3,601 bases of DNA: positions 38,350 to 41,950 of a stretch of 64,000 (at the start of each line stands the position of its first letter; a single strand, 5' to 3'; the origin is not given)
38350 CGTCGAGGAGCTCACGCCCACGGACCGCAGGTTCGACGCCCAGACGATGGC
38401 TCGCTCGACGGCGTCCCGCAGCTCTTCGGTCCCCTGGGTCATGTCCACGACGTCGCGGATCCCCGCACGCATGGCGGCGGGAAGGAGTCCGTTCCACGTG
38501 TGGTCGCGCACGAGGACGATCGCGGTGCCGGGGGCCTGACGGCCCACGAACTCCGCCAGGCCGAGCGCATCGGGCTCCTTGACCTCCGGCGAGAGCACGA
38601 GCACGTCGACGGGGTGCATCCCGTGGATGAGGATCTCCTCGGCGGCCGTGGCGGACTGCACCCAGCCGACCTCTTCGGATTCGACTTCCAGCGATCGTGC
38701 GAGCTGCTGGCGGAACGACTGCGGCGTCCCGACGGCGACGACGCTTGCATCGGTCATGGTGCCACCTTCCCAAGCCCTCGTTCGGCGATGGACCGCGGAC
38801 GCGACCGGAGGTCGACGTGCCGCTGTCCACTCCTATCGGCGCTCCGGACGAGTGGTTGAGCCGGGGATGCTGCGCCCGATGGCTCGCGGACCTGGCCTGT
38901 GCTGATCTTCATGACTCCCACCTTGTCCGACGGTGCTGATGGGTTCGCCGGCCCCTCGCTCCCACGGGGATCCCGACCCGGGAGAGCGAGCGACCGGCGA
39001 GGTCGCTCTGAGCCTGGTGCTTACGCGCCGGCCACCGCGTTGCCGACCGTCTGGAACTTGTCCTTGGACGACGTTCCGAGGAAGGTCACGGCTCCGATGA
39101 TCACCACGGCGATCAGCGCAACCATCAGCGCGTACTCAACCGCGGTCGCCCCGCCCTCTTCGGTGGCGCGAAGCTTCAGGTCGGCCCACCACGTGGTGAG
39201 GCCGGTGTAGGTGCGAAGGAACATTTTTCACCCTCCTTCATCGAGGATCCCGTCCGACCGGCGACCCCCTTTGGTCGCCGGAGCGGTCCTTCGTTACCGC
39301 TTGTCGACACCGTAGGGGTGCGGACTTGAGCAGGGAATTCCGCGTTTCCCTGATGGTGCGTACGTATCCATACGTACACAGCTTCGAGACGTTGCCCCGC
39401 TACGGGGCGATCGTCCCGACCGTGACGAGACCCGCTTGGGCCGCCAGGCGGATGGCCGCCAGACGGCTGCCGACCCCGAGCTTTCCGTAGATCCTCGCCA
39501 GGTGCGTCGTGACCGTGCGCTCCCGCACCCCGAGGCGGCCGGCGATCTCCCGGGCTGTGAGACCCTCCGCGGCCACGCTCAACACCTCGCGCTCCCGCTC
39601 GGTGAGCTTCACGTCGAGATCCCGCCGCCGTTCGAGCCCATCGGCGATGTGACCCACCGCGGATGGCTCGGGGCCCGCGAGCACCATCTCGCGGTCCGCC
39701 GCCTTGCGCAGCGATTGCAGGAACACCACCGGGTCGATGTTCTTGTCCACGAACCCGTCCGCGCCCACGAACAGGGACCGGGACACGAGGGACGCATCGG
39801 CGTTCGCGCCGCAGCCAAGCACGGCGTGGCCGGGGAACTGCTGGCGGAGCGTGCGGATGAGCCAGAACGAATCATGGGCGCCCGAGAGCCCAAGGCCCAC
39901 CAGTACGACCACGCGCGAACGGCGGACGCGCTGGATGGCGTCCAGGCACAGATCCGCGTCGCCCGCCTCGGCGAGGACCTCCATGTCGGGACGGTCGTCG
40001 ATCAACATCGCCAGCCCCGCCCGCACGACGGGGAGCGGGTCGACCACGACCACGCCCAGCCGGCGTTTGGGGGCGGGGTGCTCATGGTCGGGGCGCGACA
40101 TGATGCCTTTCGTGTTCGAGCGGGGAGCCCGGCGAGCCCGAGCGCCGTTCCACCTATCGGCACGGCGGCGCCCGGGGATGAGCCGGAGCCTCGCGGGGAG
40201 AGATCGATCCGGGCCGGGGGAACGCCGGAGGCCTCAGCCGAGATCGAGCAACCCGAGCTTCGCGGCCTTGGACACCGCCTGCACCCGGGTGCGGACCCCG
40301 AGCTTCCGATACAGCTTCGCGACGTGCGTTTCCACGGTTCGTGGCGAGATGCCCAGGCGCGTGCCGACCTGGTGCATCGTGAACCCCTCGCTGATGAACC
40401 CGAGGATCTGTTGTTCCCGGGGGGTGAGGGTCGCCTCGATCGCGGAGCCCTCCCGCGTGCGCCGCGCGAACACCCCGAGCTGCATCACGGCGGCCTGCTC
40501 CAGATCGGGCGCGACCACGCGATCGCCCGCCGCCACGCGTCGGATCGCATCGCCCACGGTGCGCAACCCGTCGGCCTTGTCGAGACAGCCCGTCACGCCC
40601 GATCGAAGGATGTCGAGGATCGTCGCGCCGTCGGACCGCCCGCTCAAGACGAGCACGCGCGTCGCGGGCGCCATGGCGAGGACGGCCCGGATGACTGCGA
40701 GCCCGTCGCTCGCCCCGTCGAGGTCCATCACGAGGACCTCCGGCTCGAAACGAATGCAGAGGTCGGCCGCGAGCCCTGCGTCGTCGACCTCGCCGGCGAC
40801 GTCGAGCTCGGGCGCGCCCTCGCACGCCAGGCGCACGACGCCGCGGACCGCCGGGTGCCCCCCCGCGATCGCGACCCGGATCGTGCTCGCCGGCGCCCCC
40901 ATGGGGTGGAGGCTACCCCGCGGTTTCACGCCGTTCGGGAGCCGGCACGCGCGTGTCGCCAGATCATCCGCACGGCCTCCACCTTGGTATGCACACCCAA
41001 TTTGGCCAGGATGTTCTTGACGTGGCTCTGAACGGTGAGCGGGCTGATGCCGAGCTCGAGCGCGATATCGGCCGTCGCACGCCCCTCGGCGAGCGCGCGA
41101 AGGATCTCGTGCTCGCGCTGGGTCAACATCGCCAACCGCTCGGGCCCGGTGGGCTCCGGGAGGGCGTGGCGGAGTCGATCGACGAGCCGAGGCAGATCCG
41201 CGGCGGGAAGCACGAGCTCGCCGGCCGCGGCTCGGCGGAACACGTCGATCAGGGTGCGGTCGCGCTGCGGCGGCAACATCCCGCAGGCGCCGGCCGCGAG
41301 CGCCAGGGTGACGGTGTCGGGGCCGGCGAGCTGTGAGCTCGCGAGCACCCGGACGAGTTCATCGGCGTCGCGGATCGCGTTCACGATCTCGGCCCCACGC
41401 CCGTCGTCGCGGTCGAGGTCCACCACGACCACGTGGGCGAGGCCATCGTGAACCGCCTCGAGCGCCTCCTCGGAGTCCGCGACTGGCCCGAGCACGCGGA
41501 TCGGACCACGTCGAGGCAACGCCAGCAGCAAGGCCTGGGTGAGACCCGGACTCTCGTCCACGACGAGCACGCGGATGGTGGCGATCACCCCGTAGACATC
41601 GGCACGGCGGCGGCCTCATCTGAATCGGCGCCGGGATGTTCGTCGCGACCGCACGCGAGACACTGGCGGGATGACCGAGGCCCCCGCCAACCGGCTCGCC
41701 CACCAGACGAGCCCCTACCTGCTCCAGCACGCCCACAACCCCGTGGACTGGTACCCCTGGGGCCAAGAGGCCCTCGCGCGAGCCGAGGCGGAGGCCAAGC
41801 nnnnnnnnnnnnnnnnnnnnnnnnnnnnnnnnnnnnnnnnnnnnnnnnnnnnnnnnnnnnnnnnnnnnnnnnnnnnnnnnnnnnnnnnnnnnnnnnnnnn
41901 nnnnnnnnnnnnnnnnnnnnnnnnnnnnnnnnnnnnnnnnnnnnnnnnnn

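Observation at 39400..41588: Three tandem LuxR/NarL-type response regulators with degenerate receiver domains and no kinase, immediately upstream of the Flp/Tad pilus locus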

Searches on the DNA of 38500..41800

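Call 73: search_rna_families(source=window, start=38500, end=41800, threshold=evalue, max_evalue=1)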
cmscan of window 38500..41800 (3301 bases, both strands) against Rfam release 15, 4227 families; matches with E-value up to 1: 0.
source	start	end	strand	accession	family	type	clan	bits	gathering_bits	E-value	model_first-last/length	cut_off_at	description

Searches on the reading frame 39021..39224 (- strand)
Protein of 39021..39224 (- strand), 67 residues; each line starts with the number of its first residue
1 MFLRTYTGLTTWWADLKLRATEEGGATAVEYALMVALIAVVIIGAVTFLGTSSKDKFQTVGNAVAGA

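Call 3: search_protein_families(library=pfam, proteins=[window:39021-39224:-], max_evalue=0.01)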
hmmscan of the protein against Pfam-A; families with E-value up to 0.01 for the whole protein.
window:39021-39224:- (67 aa): 1 family
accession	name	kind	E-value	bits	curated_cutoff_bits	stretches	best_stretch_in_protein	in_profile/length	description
PF04964.19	Flp_Fap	-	2.3e-13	50.1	32.2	1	23-64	5-46/46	Flp/Fap pilin component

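Call 4: search_protein_families(library=ncbifam, proteins=[window:39021-39224:-], max_evalue=0.01)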
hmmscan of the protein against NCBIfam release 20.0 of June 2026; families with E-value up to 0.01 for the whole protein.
window:39021-39224:- (67 aa): 0 families
